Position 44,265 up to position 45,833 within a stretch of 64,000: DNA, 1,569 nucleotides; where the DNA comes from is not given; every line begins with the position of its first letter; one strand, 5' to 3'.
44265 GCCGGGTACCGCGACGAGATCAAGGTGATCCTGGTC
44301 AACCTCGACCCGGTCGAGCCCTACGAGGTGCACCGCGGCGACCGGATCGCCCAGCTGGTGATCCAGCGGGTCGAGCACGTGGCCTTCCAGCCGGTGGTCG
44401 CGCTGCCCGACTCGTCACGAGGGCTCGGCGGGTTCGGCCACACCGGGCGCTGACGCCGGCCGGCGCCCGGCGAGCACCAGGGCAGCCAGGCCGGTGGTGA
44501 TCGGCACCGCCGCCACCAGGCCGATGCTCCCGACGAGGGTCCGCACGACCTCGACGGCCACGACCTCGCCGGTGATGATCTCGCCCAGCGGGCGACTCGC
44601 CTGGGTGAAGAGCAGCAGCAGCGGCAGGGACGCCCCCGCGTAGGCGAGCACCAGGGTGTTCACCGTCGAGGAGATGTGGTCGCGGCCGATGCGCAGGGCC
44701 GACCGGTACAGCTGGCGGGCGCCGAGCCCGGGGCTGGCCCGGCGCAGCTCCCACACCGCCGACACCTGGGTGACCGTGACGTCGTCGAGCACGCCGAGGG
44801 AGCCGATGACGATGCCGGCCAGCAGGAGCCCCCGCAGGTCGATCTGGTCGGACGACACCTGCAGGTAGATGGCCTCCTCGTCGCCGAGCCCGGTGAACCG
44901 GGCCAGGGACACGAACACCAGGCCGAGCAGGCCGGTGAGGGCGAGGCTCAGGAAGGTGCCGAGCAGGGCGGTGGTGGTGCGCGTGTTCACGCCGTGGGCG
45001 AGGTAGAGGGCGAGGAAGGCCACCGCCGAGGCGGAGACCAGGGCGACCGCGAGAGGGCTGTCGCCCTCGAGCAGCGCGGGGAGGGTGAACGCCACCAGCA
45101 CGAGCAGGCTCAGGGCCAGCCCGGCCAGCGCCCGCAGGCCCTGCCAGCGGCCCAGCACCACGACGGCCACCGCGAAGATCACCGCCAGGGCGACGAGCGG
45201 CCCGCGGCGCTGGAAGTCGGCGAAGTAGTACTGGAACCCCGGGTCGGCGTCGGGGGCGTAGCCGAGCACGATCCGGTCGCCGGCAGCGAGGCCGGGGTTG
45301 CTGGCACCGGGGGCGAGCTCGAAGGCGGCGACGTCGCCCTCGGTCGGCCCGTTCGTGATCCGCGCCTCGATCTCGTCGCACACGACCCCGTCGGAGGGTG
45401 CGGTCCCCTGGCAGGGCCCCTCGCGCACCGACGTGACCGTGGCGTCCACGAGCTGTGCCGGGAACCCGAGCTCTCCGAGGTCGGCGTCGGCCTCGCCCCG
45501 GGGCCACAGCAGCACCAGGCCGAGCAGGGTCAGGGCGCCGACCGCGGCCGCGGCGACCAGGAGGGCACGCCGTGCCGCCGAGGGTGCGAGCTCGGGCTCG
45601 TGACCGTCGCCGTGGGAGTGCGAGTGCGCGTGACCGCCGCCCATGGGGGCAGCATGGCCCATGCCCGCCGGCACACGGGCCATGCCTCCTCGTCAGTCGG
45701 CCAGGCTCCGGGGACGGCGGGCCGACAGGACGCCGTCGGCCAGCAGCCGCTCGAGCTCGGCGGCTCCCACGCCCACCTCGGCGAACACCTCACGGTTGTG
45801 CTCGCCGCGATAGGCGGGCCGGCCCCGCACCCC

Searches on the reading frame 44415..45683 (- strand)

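Call 61: search_protein_families(library=pfam, proteins=[window:44415-45683:-], max_evalue=0.0001)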
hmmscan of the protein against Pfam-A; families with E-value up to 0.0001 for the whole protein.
window:44415-45683:- (422 aa): 1 family
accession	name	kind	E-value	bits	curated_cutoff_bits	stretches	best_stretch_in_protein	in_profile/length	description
PF07907.16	YibE_F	-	4.9e-79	265.7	27.2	1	163-401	1-240/241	YibE/F-like protein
